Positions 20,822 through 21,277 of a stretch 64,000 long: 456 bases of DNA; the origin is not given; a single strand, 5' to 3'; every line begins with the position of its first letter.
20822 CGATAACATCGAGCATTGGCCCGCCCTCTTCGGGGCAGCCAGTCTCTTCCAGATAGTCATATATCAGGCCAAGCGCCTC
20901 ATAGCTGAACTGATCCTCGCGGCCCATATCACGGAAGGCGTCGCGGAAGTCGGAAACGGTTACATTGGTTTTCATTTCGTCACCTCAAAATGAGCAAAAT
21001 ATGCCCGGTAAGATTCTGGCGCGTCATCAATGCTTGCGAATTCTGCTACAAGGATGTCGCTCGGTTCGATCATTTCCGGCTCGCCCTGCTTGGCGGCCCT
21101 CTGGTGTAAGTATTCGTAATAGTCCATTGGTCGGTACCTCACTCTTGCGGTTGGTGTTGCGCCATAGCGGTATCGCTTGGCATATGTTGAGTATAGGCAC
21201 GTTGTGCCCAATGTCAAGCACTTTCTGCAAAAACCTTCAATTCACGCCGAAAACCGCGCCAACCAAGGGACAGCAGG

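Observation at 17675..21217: Leftward operon of small coupled genes (Cro-like HTH, Zn ribbon, acidic ArdA-like protein, three sub-60-aa ORFs, lipoprotein)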

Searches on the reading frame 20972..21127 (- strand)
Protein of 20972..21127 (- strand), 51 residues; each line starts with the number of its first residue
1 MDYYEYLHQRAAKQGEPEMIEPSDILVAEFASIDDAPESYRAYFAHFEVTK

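Call 5: search_protein_families(library=pfam, max_evalue=0.1, proteins=[window:20972-21127:-])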
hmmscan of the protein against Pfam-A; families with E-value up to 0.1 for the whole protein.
window:20972-21127:- (51 aa): 0 families

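Call 6: search_protein_families(library=phrogs, max_evalue=0.1, proteins=[window:20972-21127:-])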
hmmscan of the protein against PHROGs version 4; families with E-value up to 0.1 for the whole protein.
window:20972-21127:- (51 aa): 0 families

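Call 12: search_protein_families(library=ncbifam, max_evalue=0.1, proteins=[window:20972-21127:-])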
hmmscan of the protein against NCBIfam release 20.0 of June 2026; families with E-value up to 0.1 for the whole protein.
window:20972-21127:- (51 aa): 0 families

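Call 51: search_solved_structures(query=window:20972-21127:-, max_evalue=10)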
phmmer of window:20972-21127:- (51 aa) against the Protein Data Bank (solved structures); distinct sequences matched with E-value up to 10: 4.
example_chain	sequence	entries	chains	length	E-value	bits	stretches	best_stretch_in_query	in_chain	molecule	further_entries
5cwn_A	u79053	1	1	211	0.013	19.5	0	7-27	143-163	Designed helical repeat protein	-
5cwo_A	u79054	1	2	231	0.052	17.6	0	9-26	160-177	Designed helical repeat protein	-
8fit_A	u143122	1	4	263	0.26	15.4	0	5-21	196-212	cs074A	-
8fbi_A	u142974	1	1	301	0.44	14.7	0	9-21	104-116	KWOCA_39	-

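Call 93: list_cluster_members(proteins=[window:20972-21127:-, window:20410-20625:-, window:19738-19938:-, window:19565-19741:-, window:19397-19561:-, window:19122-19397:-, window:18084-18269:-, window:17675-17938:-])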
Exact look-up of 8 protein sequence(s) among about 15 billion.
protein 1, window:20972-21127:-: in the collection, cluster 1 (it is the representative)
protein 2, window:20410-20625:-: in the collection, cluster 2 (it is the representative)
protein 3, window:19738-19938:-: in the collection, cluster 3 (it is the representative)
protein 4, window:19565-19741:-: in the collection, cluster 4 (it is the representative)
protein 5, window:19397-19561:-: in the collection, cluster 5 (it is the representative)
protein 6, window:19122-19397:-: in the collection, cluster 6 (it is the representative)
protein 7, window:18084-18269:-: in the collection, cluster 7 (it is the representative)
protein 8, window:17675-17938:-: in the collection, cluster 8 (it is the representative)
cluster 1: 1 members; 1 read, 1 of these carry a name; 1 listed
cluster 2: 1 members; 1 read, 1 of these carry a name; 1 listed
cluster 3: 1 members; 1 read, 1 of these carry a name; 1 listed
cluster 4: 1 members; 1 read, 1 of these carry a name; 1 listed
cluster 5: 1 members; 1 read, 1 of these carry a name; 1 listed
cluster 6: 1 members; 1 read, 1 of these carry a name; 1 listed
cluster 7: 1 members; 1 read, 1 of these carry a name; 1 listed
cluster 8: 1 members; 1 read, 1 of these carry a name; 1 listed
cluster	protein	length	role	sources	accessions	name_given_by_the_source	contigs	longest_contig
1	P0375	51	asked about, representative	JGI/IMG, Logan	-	hypothetical protein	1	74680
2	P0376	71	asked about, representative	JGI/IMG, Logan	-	hypothetical protein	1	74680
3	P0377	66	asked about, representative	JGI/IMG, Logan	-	transcriptional regulator with XRE-family HTH domain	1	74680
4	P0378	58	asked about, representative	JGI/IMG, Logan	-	hypothetical protein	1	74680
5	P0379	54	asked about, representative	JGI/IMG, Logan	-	hypothetical protein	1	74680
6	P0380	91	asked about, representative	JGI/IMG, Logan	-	hypothetical protein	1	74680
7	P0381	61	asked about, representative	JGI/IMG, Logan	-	hypothetical protein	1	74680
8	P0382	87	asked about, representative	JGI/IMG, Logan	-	hypothetical protein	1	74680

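Call 108: search_protein_families(library=padloc, max_evalue=0.01, proteins=[window:20972-21127:-])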
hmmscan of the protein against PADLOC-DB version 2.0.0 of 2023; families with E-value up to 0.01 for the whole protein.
window:20972-21127:- (51 aa): 0 families

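Call 114: search_dna_similar(query=window:20972-21127:-, collection=phages, mode=protein, max_evalue=0.01, max_rows=15)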
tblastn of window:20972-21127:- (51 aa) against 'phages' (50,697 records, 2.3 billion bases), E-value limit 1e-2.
No match.
